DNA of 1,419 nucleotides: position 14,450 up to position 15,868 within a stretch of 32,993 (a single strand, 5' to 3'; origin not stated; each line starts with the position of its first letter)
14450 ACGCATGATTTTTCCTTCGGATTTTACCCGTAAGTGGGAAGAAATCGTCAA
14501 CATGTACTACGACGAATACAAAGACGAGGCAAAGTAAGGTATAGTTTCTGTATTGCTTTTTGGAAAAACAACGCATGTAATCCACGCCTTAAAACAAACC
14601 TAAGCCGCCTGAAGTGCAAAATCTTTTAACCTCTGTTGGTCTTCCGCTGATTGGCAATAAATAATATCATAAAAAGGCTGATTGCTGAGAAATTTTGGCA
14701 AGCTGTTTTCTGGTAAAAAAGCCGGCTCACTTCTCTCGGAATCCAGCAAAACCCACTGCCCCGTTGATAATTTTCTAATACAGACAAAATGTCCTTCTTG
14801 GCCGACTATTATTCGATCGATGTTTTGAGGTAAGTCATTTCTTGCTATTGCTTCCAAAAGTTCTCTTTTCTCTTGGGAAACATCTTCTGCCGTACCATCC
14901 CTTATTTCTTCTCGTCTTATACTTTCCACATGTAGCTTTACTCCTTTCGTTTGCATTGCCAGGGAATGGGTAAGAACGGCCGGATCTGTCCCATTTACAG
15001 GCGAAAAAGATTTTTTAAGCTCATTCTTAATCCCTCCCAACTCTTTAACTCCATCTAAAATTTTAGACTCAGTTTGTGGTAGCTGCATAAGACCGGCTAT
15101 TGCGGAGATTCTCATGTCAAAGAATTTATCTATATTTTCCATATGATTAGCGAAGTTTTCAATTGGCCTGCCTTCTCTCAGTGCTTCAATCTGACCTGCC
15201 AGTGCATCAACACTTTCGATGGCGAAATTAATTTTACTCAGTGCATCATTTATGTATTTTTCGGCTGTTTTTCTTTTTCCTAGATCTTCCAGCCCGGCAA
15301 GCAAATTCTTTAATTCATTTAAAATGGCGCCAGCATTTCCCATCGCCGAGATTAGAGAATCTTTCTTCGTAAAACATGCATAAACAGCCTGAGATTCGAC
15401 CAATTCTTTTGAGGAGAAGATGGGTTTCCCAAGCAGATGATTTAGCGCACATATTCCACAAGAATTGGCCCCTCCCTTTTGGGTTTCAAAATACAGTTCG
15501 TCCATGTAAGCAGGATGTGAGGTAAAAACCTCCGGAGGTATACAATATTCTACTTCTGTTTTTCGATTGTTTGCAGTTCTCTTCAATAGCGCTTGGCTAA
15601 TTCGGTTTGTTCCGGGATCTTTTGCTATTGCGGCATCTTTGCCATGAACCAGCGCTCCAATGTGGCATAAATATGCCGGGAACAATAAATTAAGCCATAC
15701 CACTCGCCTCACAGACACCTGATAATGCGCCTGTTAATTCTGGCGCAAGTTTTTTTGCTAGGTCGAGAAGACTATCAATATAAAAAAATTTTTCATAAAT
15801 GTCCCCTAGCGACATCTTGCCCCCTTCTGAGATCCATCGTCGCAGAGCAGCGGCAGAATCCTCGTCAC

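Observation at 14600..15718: Eukaryote-type Josephin (MJD) deubiquitinase domain in a bacterial gene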

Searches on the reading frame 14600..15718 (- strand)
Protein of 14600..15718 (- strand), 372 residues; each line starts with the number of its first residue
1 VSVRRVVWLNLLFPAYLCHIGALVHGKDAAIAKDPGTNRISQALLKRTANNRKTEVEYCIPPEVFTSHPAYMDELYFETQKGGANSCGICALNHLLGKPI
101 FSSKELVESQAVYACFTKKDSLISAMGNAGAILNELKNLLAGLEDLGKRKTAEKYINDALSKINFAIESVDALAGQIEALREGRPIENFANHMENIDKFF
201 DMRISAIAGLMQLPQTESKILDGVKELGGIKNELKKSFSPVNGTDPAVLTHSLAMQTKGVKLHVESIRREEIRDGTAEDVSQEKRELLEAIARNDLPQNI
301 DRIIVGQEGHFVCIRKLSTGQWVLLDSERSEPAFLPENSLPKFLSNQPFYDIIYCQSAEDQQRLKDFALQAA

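Call 3: search_protein_families(library=pfam, proteins=[window:14600-15718:-], max_evalue=10)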
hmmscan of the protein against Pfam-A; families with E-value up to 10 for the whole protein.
window:14600-15718:- (372 aa): 3 families
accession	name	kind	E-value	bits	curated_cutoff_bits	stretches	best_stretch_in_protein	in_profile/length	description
PF02099.23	Josephin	-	1.5e-06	28.6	26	2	293-346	93-145/157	Josephin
PF05400.18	FliT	-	0.065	14.5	29.5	1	263-295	23-54/85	Flagellar protein FliT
PF03412.21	Peptidase_C39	-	0.12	12.6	22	1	303-328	78-106/133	Peptidase C39 family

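Call 4: search_solved_structures(query=window:14600-15718:-, max_evalue=10, show_alignments=3)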
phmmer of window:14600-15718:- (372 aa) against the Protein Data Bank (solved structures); distinct sequences matched with E-value up to 10: 3.
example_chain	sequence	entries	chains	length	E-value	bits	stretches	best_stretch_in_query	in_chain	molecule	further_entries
9fn4_A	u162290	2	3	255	0.6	12.7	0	295-336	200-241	Peptidase C39-like domain-containing protein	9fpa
7cto_A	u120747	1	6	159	0.8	12.3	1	44-119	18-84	Peptide methionine sulfoxide reductase MsrB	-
9g7g_A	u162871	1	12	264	1.2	11.7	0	309-333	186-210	PaJOS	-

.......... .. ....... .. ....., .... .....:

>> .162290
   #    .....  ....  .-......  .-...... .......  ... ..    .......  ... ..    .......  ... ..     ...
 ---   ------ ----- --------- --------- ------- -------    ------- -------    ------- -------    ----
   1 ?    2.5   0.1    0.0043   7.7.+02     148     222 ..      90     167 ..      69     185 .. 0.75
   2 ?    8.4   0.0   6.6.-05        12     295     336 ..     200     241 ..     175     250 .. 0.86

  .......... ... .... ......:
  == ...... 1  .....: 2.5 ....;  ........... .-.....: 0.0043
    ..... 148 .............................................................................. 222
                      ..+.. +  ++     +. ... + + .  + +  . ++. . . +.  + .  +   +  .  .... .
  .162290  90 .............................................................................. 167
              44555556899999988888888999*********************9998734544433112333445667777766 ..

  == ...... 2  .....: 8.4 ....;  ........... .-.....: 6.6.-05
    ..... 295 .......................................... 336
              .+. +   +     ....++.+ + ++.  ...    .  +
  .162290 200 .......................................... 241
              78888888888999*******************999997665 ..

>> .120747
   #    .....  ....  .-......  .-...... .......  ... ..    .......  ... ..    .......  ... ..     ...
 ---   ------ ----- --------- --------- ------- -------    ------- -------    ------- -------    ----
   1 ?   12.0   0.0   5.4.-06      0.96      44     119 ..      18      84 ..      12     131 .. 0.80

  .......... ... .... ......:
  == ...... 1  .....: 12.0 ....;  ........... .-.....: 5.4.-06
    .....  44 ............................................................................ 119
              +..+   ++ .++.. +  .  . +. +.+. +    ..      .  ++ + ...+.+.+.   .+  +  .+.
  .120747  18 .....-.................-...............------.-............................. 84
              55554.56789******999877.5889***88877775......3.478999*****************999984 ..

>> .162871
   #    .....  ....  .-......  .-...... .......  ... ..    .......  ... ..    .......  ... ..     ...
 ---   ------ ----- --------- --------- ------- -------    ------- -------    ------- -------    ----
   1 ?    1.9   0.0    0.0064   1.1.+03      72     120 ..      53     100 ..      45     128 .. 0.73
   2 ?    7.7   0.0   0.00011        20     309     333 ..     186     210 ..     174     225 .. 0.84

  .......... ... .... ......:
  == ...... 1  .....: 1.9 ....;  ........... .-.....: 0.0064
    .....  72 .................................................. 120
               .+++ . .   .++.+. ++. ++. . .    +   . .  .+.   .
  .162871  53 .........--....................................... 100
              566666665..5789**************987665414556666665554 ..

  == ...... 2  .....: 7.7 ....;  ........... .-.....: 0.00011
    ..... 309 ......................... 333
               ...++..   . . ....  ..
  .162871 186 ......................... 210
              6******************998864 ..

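Call 5: search_protein_families(library=ncbifam, proteins=[window:14600-15718:-], max_evalue=10)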
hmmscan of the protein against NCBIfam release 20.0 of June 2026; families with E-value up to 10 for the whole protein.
window:14600-15718:- (372 aa): 0 families

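Call 7: find_homologous_proteins(query=window:14600-15718:-, max_evalue=0.001)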
Query window:14600-15718:- (372 aa): 4 proteins with E <= 0.001 among 6561 candidates.
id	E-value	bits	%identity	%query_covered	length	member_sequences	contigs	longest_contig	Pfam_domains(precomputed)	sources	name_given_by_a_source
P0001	8.4e-242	820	100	99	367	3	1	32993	PF02099.24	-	-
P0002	1.1e-190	651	82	97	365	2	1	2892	PF02099.24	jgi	jgi:hypothetical protein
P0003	4.5e-61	225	39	97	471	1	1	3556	-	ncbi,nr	ncbi:MAG: hypothetical protein LBC11_03305, partial [Puniceicoccales bacterium]|nr:hypothetical prot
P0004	4.4e-45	173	32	95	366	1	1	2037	PF02099.24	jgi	jgi:hypothetical protein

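Call 20: find_homologous_proteins(query=A1, max_evalue=0.01)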
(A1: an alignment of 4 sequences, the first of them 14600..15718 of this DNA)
Query A1 (4 sequences) (372 aa, profile of the alignment): 5 proteins with E <= 0.01 among 8000 candidates.
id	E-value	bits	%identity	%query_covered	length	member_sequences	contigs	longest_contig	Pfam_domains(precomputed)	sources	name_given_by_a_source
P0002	3.5e-179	614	82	97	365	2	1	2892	PF02099.24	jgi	jgi:hypothetical protein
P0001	1.8e-178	612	100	99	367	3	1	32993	PF02099.24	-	-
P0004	2.7e-177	608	32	95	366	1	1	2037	PF02099.24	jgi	jgi:hypothetical protein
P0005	8.3e-174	596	38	96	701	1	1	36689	-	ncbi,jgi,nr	ncbi:MAG: hypothetical protein LBB17_02645 [Puniceicoccales bacterium]|jgi:hypothetical protein|nr:h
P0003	7.3e-169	580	39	97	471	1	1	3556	-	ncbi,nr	ncbi:MAG: hypothetical protein LBC11_03305, partial [Puniceicoccales bacterium]|nr:hypothetical prot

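Call 24: find_encoding_contigs(protein=P0005, flank=10000, max_places=3)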
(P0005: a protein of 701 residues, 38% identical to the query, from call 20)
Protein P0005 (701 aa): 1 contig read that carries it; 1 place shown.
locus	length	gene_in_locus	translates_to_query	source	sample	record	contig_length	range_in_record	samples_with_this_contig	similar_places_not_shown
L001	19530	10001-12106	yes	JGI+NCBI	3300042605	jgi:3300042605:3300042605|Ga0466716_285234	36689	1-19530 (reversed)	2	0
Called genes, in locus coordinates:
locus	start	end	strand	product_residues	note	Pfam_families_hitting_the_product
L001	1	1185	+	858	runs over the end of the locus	PF07719:TPR_2 (faint), PF14559:TPR_19 (faint), PF13428:TPR_14 (faint), PF13432:TPR_16 (faint), PF13174:TPR_6 (faint)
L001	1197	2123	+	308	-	PF02673:BacA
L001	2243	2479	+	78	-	PF00830:Ribosomal_L28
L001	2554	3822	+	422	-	PF02403:Seryl_tRNA_N, PF00587:tRNA-synt_2b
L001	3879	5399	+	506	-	PF00587:tRNA-synt_2b, PF03129:HGTP_anticodon, PF09180:ProRS-C_1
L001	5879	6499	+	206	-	PF13580:SIS_2, PF01380:SIS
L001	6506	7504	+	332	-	PF00923:TAL_FSA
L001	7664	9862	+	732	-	-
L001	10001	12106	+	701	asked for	-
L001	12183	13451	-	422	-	PF00275:EPSP_synthase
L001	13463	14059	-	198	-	-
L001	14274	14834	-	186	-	PF01765:RRF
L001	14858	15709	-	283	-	PF00696:AA_kinase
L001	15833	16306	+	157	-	PF00364:Biotin_lipoyl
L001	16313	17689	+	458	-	PF00289:Biotin_carb_N, PF02786:CPSase_L_D2, PF02222:ATP-grasp (weak), PF07478:Dala_Dala_lig_C (weak), PF02785:Biotin_carb_C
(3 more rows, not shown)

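Call 26: find_related_loci(query=A1, collection=genome_contigs, flank=8000)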
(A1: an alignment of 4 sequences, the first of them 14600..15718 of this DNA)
Query A1 (372 aa) in genome_contigs; peptide patterns used: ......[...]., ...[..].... (x = any residue, [..] = any of these).
68 stretches matched a pattern; 7 encode a relative of the query (tblastn E <= 1e-3); 7 distinct loci.
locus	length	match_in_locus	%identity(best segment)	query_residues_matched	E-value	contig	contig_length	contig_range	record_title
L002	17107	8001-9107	73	1-371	2e-180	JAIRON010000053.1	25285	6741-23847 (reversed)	MAG: Puniceicoccales bacterium isolate Cd354_bin81 k119_2247947, whole genome shotgun sequence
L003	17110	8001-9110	41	11-371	9e-75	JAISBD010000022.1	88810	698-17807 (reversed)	MAG: Puniceicoccales bacterium isolate Gx481_bin188 k119_995378, whole genome shotgun sequence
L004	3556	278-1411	39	11-371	2e-69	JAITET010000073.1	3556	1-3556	MAG: Puniceicoccales bacterium isolate Nm470_bin68 k119_165886, whole genome shotgun sequence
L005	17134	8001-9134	35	12-371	6e-64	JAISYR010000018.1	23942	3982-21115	MAG: Puniceicoccales bacterium isolate Nc350_bin44 k119_1629692, whole genome shotgun sequence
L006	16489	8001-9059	38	16-371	4e-64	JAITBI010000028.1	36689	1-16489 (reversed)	MAG: Puniceicoccales bacterium isolate Ncb351_bin8 k119_1134710, whole genome shotgun sequence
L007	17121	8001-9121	36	12-367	7e-60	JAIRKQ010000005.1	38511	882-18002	MAG: Puniceicoccales bacterium isolate Cc175_bin120 k119_2958264, whole genome shotgun sequence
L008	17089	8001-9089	28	4-364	6e-37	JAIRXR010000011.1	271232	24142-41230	MAG: Puniceicoccales bacterium isolate Gsp477_bin174 k119_3203885, whole genome shotgun sequence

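Call 32: find_encoding_contigs(protein=P0002, flank=5000, max_places=3)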
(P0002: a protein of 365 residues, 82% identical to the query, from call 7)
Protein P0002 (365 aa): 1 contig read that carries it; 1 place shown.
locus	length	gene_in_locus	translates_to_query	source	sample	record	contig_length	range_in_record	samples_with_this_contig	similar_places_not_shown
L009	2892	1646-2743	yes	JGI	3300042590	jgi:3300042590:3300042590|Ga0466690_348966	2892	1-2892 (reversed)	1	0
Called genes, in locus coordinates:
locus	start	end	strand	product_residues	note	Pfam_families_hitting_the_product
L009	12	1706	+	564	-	-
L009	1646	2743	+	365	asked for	PF02099:Josephin (faint)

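Call 33: find_encoding_contigs(protein=P0004, flank=5000, max_places=3)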
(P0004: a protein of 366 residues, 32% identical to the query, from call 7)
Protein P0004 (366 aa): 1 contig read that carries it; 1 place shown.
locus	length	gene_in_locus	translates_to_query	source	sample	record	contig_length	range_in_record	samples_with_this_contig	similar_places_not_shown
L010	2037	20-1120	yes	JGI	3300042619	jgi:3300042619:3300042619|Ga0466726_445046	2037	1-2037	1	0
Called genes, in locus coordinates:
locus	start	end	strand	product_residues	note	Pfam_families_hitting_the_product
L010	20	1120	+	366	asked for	PF02099:Josephin (faint)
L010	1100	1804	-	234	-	PF02223:Thymidylate_kin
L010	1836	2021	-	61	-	-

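Call 35: search_protein_representatives(alignment_id=A1)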
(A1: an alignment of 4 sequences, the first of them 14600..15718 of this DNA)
Query: 4 sequences, 360 profile positions. Proteins with E-value up to 0.001 (for the whole library): 38; up to 1e-10: 26; up to 1e-30: 13. The best 38 are listed.
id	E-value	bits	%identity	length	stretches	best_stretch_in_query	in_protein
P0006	2.0e-208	708.6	-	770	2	36-357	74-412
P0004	8.6e-178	607.8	-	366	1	1-360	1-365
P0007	1.7e-158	544.3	-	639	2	53-360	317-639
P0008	1.2e-76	275.0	-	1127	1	2-358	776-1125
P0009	1.4e-58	215.6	-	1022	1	1-355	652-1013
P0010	3.0e-54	201.4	-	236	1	141-359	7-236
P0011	3.3e-51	191.4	-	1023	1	37-355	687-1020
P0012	1.3e-48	182.9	-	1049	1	2-356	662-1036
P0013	9.5e-37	143.8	-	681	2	4-139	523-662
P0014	4.0e-34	135.2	-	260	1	140-357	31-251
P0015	8.4e-34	134.1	-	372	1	2-169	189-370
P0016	3.1e-32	129.0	-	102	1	262-356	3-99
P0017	6.4e-31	124.6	-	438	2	37-168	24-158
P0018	1.3e-29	120.3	-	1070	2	115-359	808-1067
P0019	2.1e-29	119.6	-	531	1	28-359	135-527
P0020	6.4e-29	118.1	-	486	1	4-352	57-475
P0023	1.4e-16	77.4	-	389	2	282-353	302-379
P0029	1.8e-11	60.7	-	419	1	155-342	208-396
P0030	9.3e-11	58.3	-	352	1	58-320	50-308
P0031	4.8e-10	56.0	-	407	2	287-328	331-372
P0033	2.9e-07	46.8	-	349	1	61-349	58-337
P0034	4.1e-07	46.3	-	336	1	57-330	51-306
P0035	4.2e-07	46.3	-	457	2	54-140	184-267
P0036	1.9e-06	44.1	-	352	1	48-316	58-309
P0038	3.8e-05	39.8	-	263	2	36-97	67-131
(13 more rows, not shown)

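Call 37: search_solved_structures(query=A1, max_evalue=10, show_alignments=4)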
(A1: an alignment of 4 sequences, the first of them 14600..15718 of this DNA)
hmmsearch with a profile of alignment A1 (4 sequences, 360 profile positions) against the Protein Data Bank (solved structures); distinct sequences matched with E-value up to 10: 34.
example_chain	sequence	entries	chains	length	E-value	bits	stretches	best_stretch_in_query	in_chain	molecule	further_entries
9f5t_A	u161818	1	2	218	8.3e-08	35.4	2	265-342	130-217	BpJOS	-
9g7g_A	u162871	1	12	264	0.0087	18.9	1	297-321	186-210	PaJOS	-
8qae_A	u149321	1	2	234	0.01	18.7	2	111-198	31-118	sc-apCC-6-SLLA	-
8qad_A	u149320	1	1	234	0.028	17.2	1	115-199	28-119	sc-apCC-6-LLIA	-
6dm9_A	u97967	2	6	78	0.038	16.8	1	113-175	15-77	DHD15_extended_A | DHD15_closed_A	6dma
9nze_A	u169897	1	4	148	0.051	16.4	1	112-217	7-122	De novo designed protein, EPIC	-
9nzg_A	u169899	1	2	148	0.06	16.1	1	112-217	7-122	De novo designed protein, EPIC Q51N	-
8a3k_UNK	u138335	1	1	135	0.086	15.6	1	111-224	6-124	sc-apCC-4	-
9az6_F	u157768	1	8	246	0.1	15.4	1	93-188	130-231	Talin-1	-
6pf2_A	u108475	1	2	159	0.19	14.5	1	108-187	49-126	Myosin, heavy polypeptide 7, cardiac muscle, beta variant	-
8qaf_A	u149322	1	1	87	0.22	14.3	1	141-197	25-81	sc-apCC-8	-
7kl9_E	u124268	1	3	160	0.3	13.8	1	115-225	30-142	CTC-445.2 inhibitor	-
9o5w_B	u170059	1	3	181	0.34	13.6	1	143-218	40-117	Hemagglutinin HA2 chain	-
7a9d_B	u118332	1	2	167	0.45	13.2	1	111-194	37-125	Hemagglutinin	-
7r49_H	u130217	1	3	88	0.49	13.1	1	198-265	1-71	D-alanyl carrier protein 1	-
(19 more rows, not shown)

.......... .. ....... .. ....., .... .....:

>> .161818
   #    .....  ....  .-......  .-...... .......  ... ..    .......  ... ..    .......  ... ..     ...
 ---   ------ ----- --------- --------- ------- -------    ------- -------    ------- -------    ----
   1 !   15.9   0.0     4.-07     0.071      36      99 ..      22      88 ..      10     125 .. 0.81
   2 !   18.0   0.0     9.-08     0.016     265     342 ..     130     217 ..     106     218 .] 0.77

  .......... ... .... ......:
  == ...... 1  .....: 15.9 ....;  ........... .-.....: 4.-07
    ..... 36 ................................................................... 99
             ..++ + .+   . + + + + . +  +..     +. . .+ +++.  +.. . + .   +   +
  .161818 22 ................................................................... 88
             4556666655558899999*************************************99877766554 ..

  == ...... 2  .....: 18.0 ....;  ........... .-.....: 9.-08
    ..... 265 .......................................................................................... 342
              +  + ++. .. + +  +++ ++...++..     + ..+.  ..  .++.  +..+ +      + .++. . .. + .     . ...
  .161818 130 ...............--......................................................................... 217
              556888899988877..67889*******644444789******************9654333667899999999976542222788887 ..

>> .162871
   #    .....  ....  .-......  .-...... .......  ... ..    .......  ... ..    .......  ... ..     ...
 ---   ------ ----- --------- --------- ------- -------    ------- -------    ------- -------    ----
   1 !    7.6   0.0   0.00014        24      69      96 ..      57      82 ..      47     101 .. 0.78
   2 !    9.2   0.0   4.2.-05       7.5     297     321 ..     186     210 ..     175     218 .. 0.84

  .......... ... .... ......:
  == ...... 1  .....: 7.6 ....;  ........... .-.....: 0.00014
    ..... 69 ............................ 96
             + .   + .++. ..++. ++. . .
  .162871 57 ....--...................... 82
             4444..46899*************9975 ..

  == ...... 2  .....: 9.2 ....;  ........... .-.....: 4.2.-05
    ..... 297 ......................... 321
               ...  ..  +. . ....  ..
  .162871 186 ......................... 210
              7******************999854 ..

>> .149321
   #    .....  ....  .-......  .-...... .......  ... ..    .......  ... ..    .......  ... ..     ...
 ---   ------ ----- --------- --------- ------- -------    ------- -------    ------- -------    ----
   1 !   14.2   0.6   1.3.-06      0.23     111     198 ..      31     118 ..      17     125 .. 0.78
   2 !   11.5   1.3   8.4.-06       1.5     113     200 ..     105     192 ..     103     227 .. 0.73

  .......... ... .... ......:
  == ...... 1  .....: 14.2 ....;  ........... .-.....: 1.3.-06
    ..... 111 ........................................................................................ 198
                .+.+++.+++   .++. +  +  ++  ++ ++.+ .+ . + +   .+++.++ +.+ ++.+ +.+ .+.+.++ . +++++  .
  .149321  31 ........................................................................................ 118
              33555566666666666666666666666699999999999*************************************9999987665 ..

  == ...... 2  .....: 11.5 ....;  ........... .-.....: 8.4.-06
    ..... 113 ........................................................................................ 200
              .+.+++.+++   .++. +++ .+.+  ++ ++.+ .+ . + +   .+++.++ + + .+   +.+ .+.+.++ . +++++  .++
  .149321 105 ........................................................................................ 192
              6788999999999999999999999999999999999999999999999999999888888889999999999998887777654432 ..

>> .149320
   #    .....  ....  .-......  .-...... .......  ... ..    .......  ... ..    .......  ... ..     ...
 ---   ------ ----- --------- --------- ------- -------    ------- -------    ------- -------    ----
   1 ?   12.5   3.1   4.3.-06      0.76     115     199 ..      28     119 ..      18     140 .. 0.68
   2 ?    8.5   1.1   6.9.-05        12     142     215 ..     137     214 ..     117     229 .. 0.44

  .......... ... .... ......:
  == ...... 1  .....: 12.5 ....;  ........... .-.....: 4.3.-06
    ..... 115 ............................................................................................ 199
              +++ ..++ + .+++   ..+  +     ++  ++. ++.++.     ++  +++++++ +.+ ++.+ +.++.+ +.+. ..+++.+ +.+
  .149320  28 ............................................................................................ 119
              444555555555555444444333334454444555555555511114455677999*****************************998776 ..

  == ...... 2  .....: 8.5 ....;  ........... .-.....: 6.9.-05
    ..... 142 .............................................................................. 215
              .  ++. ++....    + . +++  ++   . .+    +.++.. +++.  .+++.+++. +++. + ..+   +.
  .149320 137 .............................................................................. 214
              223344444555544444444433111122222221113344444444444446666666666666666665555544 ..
